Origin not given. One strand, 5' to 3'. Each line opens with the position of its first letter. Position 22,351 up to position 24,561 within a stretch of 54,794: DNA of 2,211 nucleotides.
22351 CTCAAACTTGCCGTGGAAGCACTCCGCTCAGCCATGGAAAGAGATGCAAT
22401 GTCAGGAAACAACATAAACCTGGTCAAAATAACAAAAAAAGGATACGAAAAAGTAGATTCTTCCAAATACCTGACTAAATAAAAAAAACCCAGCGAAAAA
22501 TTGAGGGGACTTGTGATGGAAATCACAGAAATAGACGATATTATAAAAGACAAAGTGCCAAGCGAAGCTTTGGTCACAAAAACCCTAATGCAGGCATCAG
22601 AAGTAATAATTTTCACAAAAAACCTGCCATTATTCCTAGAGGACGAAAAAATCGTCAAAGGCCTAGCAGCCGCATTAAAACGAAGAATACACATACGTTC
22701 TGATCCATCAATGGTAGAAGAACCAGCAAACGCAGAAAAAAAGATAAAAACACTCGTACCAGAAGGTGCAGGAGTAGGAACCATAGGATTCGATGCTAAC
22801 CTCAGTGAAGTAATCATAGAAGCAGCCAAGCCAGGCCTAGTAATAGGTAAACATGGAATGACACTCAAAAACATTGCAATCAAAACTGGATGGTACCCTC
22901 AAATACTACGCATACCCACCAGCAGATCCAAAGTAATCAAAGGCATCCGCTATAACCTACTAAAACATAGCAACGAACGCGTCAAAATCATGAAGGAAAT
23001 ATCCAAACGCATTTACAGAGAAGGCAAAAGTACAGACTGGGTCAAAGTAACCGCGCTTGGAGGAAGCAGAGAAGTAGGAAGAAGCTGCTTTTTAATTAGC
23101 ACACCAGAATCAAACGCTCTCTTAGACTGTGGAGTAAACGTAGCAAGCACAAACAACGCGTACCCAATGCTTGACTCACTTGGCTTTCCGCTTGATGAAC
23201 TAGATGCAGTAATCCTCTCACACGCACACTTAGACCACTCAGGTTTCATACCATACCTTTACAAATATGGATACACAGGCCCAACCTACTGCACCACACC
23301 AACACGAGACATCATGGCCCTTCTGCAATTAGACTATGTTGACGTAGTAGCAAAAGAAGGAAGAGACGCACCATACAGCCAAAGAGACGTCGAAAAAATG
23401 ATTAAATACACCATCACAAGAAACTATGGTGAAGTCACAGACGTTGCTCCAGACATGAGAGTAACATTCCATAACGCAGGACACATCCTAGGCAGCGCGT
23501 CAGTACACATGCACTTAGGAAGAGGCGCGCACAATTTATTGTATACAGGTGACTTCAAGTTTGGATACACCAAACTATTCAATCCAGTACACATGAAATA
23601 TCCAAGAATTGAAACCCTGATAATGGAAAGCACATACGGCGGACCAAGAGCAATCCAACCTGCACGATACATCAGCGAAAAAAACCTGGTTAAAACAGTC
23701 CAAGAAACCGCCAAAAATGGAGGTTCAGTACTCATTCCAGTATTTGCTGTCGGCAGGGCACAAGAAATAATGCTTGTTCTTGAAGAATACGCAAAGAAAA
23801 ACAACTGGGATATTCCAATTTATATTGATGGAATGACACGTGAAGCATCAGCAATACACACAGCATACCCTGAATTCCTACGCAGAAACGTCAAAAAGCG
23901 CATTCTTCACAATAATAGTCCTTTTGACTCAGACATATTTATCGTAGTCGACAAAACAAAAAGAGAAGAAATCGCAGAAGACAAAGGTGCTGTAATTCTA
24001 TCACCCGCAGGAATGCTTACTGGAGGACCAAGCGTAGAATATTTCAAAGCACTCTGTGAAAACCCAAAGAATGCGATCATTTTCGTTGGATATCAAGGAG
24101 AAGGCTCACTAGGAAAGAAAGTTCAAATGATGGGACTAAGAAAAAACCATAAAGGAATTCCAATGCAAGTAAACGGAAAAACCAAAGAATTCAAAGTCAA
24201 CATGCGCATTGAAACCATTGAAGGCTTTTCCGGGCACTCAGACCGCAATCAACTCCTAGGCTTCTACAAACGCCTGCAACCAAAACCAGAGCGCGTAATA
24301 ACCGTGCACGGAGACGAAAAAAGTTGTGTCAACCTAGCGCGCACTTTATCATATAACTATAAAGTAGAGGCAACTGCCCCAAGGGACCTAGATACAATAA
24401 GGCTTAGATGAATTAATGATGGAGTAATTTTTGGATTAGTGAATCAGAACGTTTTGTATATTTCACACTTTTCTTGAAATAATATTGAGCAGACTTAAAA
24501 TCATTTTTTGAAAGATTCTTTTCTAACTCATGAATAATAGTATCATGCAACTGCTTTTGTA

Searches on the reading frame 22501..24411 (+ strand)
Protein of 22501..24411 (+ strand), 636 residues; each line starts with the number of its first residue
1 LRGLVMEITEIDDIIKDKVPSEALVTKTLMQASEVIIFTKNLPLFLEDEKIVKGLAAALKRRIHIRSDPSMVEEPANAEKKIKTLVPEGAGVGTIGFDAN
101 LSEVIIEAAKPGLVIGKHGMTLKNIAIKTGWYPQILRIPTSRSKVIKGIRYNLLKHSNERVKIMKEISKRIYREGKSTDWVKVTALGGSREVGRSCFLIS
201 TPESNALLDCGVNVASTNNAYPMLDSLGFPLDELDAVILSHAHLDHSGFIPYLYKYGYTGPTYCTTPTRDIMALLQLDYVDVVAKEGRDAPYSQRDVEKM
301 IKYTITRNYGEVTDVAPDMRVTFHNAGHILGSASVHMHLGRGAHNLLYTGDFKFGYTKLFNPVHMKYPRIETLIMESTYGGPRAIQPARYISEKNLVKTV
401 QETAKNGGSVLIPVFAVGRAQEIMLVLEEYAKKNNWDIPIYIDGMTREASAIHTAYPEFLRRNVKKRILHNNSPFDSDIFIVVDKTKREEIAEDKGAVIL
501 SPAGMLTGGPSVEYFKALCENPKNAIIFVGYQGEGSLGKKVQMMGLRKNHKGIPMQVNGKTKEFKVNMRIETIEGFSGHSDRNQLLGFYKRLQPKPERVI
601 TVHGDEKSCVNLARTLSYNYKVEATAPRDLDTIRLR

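Call 79: search_protein_families(library=pfam, max_evalue=0.00001, proteins=[window:22501-24411:+])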
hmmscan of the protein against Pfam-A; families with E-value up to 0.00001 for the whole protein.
window:22501-24411:+ (636 aa): 6 families
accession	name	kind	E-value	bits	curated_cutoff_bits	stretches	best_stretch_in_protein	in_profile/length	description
PF10996.14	Beta-Casp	-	1.3e-29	103.6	27.7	1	420-540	1-119/120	Beta-Casp domain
PF07521.17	RMMBL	-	1.9e-18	66.6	21.6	1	565-627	3-63/63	Zn-dependent metallo-hydrolase RNA specificity domain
PF00753.33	Lactamase_B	-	5.8e-15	56.2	22.7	1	193-363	5-161/196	Metallo-beta-lactamase superfamily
PF17214.9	KH_TffA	-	9.7e-14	51.5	22.6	1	8-71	4-67/68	Transcription termination factor FttA, KH domain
PF16661.11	Lactamase_B_6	-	3.6e-09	36.7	27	1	203-352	6-162/193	Metallo-beta-lactamase superfamily domain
PF12706.13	Lactamase_B_2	-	6.7e-07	29.5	27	1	205-354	2-145/200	Beta-lactamase superfamily domain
